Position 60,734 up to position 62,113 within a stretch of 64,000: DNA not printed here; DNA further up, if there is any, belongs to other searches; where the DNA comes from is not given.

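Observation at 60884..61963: TsaC(YrdC)-TsaE(YjeE) fusion protein next to tsaD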

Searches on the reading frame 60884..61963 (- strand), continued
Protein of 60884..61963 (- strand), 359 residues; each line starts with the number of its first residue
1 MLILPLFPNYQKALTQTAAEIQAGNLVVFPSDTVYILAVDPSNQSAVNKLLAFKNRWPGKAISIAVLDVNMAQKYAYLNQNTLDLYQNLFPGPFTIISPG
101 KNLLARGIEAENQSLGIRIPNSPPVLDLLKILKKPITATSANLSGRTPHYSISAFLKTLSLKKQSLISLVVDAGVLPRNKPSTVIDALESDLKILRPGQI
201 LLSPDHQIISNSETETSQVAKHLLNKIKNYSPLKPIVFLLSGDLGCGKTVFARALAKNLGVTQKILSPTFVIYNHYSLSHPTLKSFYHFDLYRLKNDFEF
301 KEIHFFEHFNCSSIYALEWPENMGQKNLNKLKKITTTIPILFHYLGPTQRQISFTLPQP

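Call 55: list_cluster_members(proteins=[P0123, P0125, P0131, P0138, P0152, P0178, P0205, P0212, P0262, P0250])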
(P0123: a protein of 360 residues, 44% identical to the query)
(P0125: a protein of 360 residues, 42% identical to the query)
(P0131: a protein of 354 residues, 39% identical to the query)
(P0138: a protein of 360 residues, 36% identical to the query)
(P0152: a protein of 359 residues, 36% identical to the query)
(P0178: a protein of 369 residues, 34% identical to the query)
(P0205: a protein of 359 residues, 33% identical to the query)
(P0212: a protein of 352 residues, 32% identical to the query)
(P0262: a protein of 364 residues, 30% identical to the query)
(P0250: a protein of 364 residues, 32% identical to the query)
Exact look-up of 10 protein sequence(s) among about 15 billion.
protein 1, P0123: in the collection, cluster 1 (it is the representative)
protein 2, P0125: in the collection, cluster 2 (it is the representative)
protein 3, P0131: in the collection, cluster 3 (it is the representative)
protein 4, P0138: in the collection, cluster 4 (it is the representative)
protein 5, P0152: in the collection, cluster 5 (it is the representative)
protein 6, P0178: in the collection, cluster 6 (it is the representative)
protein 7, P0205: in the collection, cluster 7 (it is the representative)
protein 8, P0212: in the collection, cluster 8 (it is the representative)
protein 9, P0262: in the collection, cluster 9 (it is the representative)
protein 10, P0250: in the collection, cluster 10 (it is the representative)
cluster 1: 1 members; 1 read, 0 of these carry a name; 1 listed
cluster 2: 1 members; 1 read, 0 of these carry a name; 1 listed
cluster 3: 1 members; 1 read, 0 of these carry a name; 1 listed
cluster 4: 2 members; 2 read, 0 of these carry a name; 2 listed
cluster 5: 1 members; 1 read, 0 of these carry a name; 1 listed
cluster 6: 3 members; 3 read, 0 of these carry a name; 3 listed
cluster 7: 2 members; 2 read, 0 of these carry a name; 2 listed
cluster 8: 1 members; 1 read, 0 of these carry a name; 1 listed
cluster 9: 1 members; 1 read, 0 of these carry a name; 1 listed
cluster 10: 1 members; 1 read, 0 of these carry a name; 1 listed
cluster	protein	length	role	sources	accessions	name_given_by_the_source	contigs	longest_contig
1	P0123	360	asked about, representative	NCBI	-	-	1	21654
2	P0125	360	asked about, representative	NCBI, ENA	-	-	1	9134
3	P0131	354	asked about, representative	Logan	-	-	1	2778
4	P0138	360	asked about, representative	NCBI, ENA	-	-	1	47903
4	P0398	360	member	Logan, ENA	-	-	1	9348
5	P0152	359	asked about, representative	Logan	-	-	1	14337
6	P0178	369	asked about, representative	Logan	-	-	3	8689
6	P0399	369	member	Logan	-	-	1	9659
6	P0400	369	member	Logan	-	-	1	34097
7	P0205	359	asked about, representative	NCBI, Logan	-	-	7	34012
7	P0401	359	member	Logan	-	-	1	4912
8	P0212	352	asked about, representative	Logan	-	-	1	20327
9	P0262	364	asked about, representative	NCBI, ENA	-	-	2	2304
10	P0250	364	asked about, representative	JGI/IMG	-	-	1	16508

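Call 57: fold_search(model_id=the predicted structure, library=pdb)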
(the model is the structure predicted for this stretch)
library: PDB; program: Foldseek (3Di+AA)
matches with E <= 10: 790; with E <= 0.001: 38
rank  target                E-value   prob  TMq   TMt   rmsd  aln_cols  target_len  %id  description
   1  9dg5_B                3.5e-18  1.00  0.51  0.56  13.0       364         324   21  Thermotoga maritima threonylcarbamoyl adenylate synthase (TsaC2) in complex with L-threonine, magnesium and ATP (released 2025-11-12)
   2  9d3h_B                5.4e-18  1.00  0.52  0.56  12.9       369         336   21  Thermotoga maritima threonylcarbamoyl adenylate synthase (TsaC2) in complex with N-carboxy-L-threonine, magnesium and  (released 2025-12-10)
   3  9dsw_B                6.8e-18  1.00  0.51  0.56  13.3       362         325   22  Thermotoga maritima threonylcarbamoyl adenylate synthase (TsaC2) in complex with L-threonine (released 2025-10-29)
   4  9dsq_B                7.3e-18  1.00  0.50  0.55  13.3       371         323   20  Thermotoga maritima threonylcarbamoyl adenylate synthase (TsaC2) in complex with products TC-AMP and pyrophosphate (released 2025-10-29)
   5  9d3h_A                7.3e-18  1.00  0.51  0.55  12.9       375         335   21  Thermotoga maritima threonylcarbamoyl adenylate synthase (TsaC2) in complex with N-carboxy-L-threonine, magnesium and  (released 2025-12-10)
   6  9dsv_A                1.1e-17  1.00  0.51  0.56  13.2       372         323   20  Thermotoga maritima threonylcarbamoyl adenylate synthase (TsaC2) in complex with N-carboxy-L-threonine, magnesium and  (released 2025-10-29)
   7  6f87_A                2.7e-17  1.00  0.52  0.54  13.0       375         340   19  Crystal structure of P. abyssi Sua5 complexed with L-threonine and PPi (released 2018-04-25)
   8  9dsq_A                2.9e-17  1.00  0.51  0.56  13.1       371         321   20  Thermotoga maritima threonylcarbamoyl adenylate synthase (TsaC2) in complex with products TC-AMP and pyrophosphate (released 2025-10-29)
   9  6f89_B                2.9e-17  1.00  0.53  0.58  12.7       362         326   20  Structure of H234A/Y235A P.abyssi Sua5 (released 2018-04-25)
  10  6f89_A                1.1e-16  1.00  0.52  0.54  11.6       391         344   19  Structure of H234A/Y235A P.abyssi Sua5 (released 2018-04-25)
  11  6f8y_C                1.2e-16  1.00  0.52  0.54  11.3       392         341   19  Crystal structure of P. abyssi Sua5 complexed with L-threonine (released 2018-04-25)
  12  3aje                  3.4e-16  1.00  0.52  0.56  10.4       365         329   20  Crystal structure of S. tokodaii Sua5 complexed with L-threonine and AMPPNP (released 2011-04-13)
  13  2eqa                  8.0e-16  1.00  0.50  0.54  11.1       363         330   19  Crystal Structure of the hypothetical Sua5 protein from Sulfolobus tokodaii (released 2008-01-15)
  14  1k7j                  5.0e-13  1.00  0.51  0.86   2.4       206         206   23  Structural Genomics, protein TF1 (released 2002-08-14)
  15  1jcu_MODEL_1_A        5.2e-12  1.00  0.43  0.70   3.6       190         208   30  Solution Structure of MTH1692 Protein from Methanobacterium thermoautotrophicum (released 2002-07-24)
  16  1hru_B                2.1e-11  1.00  0.44  0.83   2.9       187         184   24  THE STRUCTURE OF THE YRDC GENE PRODUCT FROM E.COLI (released 2001-01-31)
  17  1hru_A                7.0e-11  1.00  0.44  0.81   3.1       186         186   24  THE STRUCTURE OF THE YRDC GENE PRODUCT FROM E.COLI (released 2001-01-31)
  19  1htw_A                8.2e-10  1.00  0.36  0.78   2.7       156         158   25  COMPLEX OF HI0065 WITH ADP AND MAGNESIUM (released 2002-08-07)
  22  5np9                  1.6e-09  1.00  0.33  0.73   3.5       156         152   28  Crystal structure of Bacillus subtilis YdiB in complex with ADP (released 2018-05-30)
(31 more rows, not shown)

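Call 71: search_protein_families(library=pfam, proteins=[L090:10156-10689:+, L090:7453-8025:+], max_evalue=0.01)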
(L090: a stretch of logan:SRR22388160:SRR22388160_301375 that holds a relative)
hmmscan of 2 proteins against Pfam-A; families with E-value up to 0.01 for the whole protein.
L090:10156-10689:+ (177 aa): 0 families

L090:7453-8025:+ (190 aa): 0 families
